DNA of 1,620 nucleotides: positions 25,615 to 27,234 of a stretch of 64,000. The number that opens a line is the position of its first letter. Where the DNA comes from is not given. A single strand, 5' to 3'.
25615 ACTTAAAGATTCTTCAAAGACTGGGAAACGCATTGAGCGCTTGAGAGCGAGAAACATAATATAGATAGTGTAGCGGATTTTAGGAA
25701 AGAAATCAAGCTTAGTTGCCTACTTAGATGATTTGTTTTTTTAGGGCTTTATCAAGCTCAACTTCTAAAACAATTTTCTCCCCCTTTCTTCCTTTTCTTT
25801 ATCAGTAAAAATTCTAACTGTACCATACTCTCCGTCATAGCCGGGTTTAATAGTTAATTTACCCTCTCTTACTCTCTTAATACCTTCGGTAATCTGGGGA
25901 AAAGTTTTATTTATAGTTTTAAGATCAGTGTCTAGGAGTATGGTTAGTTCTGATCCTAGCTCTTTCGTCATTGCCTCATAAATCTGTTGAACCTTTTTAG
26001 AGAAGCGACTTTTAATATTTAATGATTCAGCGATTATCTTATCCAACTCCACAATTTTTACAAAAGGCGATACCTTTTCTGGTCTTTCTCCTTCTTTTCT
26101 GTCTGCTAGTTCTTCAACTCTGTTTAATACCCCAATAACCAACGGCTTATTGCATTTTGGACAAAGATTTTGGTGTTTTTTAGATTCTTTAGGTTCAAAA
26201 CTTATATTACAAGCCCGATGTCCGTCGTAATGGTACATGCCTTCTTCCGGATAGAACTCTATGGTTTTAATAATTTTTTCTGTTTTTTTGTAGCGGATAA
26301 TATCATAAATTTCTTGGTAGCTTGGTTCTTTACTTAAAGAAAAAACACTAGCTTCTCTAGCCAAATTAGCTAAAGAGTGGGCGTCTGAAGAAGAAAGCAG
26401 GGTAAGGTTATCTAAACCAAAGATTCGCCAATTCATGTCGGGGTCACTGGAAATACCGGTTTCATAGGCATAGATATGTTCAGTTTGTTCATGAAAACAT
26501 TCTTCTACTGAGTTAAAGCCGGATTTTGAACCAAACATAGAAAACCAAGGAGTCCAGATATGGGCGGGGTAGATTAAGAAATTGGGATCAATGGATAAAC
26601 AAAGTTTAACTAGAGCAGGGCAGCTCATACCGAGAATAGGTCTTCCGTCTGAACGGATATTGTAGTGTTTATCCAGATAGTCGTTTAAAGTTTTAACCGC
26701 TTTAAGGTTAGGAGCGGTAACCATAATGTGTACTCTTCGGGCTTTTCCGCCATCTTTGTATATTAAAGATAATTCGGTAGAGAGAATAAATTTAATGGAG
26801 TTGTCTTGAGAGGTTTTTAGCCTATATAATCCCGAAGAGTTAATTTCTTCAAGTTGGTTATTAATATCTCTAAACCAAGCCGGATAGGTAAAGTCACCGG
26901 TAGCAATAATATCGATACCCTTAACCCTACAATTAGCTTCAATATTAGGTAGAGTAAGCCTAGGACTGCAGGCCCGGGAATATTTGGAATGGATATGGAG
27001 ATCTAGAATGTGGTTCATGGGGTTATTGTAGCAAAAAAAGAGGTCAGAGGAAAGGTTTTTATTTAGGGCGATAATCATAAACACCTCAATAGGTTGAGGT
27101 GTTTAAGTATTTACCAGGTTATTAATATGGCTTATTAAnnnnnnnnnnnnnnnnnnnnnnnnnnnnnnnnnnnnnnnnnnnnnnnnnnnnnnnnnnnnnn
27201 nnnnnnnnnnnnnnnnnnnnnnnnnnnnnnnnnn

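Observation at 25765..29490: Minus-strand operon coupling an EndoQ-like nuclease, a SET-domain methyltransferase, dUTPase, a P-loop kinase and a NUDIX hydrolase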

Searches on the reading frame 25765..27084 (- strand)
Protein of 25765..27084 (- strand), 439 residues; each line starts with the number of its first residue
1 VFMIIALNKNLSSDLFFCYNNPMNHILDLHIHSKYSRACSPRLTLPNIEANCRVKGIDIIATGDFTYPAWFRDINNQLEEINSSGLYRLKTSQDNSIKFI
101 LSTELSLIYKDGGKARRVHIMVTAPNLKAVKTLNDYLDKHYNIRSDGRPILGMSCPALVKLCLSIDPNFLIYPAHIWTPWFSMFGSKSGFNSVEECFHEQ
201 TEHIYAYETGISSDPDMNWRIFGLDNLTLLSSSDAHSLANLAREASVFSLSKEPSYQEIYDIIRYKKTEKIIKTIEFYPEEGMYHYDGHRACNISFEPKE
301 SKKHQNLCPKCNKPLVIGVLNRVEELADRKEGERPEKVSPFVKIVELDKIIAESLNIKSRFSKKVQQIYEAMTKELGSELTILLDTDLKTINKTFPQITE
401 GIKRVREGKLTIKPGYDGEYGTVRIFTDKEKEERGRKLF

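Call 3: search_protein_families(library=pfam, proteins=[window:25765-27084:-], max_evalue=0.01)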
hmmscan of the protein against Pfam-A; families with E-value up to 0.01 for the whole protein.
window:25765-27084:- (439 aa): 0 families

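Call 4: search_protein_families(library=ncbifam, proteins=[window:25765-27084:-], max_evalue=0.01)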
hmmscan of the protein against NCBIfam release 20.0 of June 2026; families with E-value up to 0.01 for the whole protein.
window:25765-27084:- (439 aa): 1 family
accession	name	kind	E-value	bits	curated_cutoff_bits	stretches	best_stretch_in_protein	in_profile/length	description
TIGR00375.1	TIGR00375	hypoth_equivalog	1.2e-52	179.5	326.6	1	28-422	3-373/374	TIGR00375 family protein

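Call 5: search_solved_structures(query=window:25765-27084:-, max_evalue=0.01, show_alignments=2)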
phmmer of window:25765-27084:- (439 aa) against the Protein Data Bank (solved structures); distinct sequences matched with E-value up to 0.01: 3.
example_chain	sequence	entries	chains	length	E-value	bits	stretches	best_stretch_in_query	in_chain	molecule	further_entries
5zb8_A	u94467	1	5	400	4.7e-49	170.8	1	28-426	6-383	PfuEndoQ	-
7k31_A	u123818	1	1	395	2.2e-48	168.5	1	28-426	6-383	Endonuclease Q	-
7k30_A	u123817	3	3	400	2.3e-48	168.5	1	28-426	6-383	Endonuclease Q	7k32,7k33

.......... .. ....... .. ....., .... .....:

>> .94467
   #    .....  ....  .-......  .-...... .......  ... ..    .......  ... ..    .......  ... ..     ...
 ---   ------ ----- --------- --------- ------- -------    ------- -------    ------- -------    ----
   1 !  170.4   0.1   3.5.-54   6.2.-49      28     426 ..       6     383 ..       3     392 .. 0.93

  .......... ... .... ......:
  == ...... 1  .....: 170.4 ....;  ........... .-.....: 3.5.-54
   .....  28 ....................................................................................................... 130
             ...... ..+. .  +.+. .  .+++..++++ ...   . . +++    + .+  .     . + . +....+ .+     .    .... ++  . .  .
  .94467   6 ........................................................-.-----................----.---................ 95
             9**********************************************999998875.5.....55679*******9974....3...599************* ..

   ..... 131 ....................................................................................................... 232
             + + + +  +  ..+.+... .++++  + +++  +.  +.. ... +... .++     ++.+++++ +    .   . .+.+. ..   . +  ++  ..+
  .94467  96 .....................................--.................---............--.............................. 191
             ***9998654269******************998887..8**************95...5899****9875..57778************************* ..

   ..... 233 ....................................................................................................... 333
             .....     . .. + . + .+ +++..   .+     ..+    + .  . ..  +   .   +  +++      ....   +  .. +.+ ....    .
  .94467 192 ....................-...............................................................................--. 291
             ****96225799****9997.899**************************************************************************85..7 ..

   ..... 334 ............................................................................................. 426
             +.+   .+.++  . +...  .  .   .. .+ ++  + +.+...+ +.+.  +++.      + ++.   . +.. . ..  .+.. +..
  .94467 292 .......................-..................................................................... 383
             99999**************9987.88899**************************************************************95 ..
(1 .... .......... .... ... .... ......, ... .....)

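Call 19: find_homologous_proteins(query=window:25765-27018:-, max_evalue=1e-10)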
Query window:25765-27018:- (417 aa): 8000 proteins with E <= 1e-10 among 8000 candidates; the best 120 are listed.
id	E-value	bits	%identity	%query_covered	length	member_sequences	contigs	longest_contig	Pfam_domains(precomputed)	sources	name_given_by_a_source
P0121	8.6e-281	949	99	100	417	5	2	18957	PF27218.1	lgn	-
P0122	2.0e-208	711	74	100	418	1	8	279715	PF27218.1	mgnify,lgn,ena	mgnify:FL=1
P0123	6.3e-206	702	73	100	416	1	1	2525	PF27218.1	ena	-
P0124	1.7e-205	701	72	100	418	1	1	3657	PF27218.1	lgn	-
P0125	4.3e-205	700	73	100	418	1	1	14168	PF27218.1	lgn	-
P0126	1.1e-204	698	73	100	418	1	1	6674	PF27218.1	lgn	-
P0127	1.7e-203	694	73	98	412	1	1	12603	PF27218.1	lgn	-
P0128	5.5e-203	693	73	98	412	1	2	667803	PF27218.1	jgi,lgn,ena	jgi:uncharacterized protein (TIGR00375 family)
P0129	8.0e-203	692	71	100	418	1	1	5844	PF27218.1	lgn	-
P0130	3.9e-202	690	72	100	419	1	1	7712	PF27218.1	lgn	-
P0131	4.4e-202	690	72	100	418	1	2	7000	PF27218.1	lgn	-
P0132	4.5e-202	690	71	100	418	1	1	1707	PF27218.1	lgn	-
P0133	7.8e-202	689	71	100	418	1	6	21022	PF27218.1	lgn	-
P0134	2.4e-201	687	70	100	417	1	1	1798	PF27218.1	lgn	-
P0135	7.5e-201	686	71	100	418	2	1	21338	PF27218.1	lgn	-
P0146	1.4e-198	678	70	100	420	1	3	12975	PF27218.1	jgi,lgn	jgi:uncharacterized protein (TIGR00375 family)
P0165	4.0e-190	650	68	100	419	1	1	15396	PF27218.1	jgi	jgi:uncharacterized protein (TIGR00375 family)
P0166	3.7e-189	647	69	98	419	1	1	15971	PF27218.1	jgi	jgi:uncharacterized protein (TIGR00375 family)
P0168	6.8e-189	646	68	100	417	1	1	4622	PF27218.1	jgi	jgi:uncharacterized protein (TIGR00375 family)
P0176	2.7e-187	641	68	98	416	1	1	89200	PF27218.1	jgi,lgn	jgi:uncharacterized protein (TIGR00375 family)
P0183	1.4e-186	639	68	99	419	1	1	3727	PF27218.1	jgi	jgi:uncharacterized protein (TIGR00375 family)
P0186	3.5e-186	637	68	99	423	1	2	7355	PF27218.1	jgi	jgi:uncharacterized protein (TIGR00375 family)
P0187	4.5e-186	637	68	98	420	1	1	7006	PF27218.1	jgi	jgi:uncharacterized protein (TIGR00375 family)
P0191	5.6e-186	637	68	99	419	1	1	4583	PF27218.1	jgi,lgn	jgi:uncharacterized protein (TIGR00375 family)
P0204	1.8e-184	632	67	100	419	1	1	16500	PF27218.1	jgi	jgi:uncharacterized protein (TIGR00375 family)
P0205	1.9e-184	632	65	98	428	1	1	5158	PF27218.1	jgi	jgi:uncharacterized protein (TIGR00375 family)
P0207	2.8e-184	631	68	99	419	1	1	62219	PF27218.1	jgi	jgi:uncharacterized protein (TIGR00375 family)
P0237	4.9e-182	624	67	100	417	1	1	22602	PF27218.1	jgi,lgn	jgi:uncharacterized protein (TIGR00375 family)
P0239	5.6e-182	623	67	98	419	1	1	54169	PF27218.1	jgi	jgi:uncharacterized protein (TIGR00375 family)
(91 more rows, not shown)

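Call 20: find_related_loci(query=window:25765-27018:-, collection=genome_contigs, flank=8000)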
Query window:25765-27018:- (417 aa) in genome_contigs; peptide patterns used: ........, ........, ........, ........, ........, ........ (x = any residue, [..] = any of these).
455 stretches matched a pattern; 335 encode a relative of the query (tblastn E <= 1e-3); the best 80 are kept; 80 distinct loci.
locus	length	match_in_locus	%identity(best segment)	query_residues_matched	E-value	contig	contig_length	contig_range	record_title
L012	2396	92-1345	74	1-417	0e+0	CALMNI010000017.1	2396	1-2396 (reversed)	MAG TPA_asm: uncultured bacterium isolate SRR5676451_bin.83_CONCOCT_v1.1_MAG genome assembly, contig: ERZ724545.26798, w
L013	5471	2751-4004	71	1-417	0e+0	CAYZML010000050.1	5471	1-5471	MAG TPA_asm: uncultured Gammaproteobacteria bacterium isolate SRP173033_co1_133 genome assembly, contig: NODE_41369_leng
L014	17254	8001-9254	68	1-417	0e+0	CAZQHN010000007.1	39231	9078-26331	MAG TPA_asm: uncultured Gammaproteobacteria bacterium isolate SRP263991_co5_264 genome assembly, contig: NODE_2134_lengt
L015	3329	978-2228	65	1-417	0e+0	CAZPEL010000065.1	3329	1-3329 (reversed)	MAG TPA_asm: uncultured Gammaproteobacteria bacterium isolate binchicken_co13_441 genome assembly, contig: NODE_52440_le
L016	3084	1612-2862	65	1-417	0e+0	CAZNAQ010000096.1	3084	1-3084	MAG TPA_asm: uncultured Gammaproteobacteria bacterium isolate binchicken_co32_252 genome assembly, contig: NODE_60776_le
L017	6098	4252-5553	63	1-412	0e+0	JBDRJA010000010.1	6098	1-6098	MAG: Patescibacteria group bacterium isolate MEGAHIT-group-1.615 k141_5326677, whole genome shotgun sequence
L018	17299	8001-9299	65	1-417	0e+0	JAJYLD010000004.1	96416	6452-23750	MAG: bacterium isolate DBS2-1.bin63 NODE_379_length_96416_cov_4.784804, whole genome shotgun sequence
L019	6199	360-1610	65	1-417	0e+0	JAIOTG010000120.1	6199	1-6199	MAG: bacterium isolate SMBSF64 bin_7_k127_375289, whole genome shotgun sequence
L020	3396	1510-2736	67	1-409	0e+0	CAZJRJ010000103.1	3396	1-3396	MAG TPA_asm: uncultured Gammaproteobacteria bacterium isolate binchicken_co181_594 genome assembly, contig: NODE_67572_l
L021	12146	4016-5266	66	1-417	0e+0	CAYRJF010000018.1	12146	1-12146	MAG TPA_asm: uncultured Gammaproteobacteria bacterium isolate binchicken_co13_456 genome assembly, contig: NODE_8194_len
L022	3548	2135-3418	64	1-412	0e+0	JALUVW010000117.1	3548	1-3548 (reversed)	MAG: Candidatus Falkowbacteria bacterium isolate 128-326_metabat2_scaf2bin.076 128-326_scaffold_6409_c3, whole genome sh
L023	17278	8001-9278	66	1-409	0e+0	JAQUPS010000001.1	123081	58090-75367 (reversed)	MAG: Patescibacteria group bacterium isolate STD1_31 NODE_302_length_123081_cov_7.301771_Sandtown_D1, whole genome shotg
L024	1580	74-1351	65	1-417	0e+0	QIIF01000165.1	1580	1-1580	MAG: Candidatus Falkowbacteria bacterium isolate SZUA-104 Ga0063293_10182211, whole genome shotgun sequence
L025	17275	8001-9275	65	1-412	0e+0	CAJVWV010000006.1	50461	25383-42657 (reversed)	TPA_asm: uncultured bacterium isolate DRR093004_bin.4_MetaBAT_v2.12.1_MAG genome assembly, contig: NODE_385_length_50461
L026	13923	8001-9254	64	1-417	0e+0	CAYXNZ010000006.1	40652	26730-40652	MAG TPA_asm: uncultured Gammaproteobacteria bacterium isolate binchicken_co181_167 genome assembly, contig: NODE_1159_le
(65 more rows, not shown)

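Call 29: search_protein_families(library=pfam, alignment_id=A1, max_evalue=0.001)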
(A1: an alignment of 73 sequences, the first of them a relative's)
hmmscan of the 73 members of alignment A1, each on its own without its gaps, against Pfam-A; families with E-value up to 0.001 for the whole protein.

A. member 1, L013:2255-2746:+ (164 aa): 1 family
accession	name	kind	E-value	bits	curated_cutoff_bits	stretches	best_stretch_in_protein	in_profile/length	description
PF00293.34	NUDIX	-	9.4e-14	52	21.1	1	18-129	2-118/134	NUDIX domain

B. families by the number of members that match (of 73 scanned): 55 families (the first 25 are shown)
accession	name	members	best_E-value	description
PF12804.13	NTP_transf_3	20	8.5e-22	MobA-like NTP transferase domain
PF00483.29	NTP_transferase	20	3.5e-21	Nucleotidyl transferase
PF01128.25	IspD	18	5.9e-13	2-C-methyl-D-erythritol 4-phosphate cytidylyltransferase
PF02348.25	CTP_transf_3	15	3.4e-13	Cytidylyltransferase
PF01933.23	CofD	5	2.2e-87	2-phospho-L-lactate transferase CofD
PF01380.27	SIS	5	1.6e-42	SIS domain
PF02518.31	HATPase_c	3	6.8e-30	Histidine kinase-, DNA gyrase B-, and HSP90-like ATPase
PF00512.31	HisKA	3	4.2e-17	His Kinase A (phospho-acceptor) domain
PF00672.30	HAMP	3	4.3e-14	HAMP domain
PF13426.13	PAS_9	3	4.8e-08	PAS domain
PF13581.12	HATPase_c_2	3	6e-08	Histidine kinase-like ATPase domain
PF00989.32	PAS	3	3.3e-06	PAS fold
PF13188.13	PAS_8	3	8.2e-05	PAS domain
PF00589.27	Phage_integrase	2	2.3e-46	Phage integrase family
PF13793.12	Pribosyltran_N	2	5.2e-39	N-terminal domain of ribose phosphate pyrophosphokinase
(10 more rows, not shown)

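Call 30: search_protein_families(library=phrogs, proteins=[window:25765-27018:-], max_evalue=0.001)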
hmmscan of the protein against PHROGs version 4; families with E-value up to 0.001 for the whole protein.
window:25765-27018:- (417 aa): 0 families

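Call 31: search_protein_families(library=padloc, proteins=[window:25765-27018:-], max_evalue=0.001)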
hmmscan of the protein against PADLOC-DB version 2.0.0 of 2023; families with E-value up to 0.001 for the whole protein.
window:25765-27018:- (417 aa): 0 families

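Call 68: search_protein_families(library=pfam, proteins=[L013:1731-2183:+, L014:7482-7901:-], max_evalue=0.001)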
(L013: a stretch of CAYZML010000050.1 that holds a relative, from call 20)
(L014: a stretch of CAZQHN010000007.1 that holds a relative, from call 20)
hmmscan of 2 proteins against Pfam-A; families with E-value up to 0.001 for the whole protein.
L013:1731-2183:+ (150 aa): 0 families

L014:7482-7901:- (139 aa): 1 family
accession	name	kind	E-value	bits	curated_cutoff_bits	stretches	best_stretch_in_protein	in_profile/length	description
PF19554.4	DUF6077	-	0.00063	19.1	27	1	23-74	43-89/354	Family of unknown function (DUF6077)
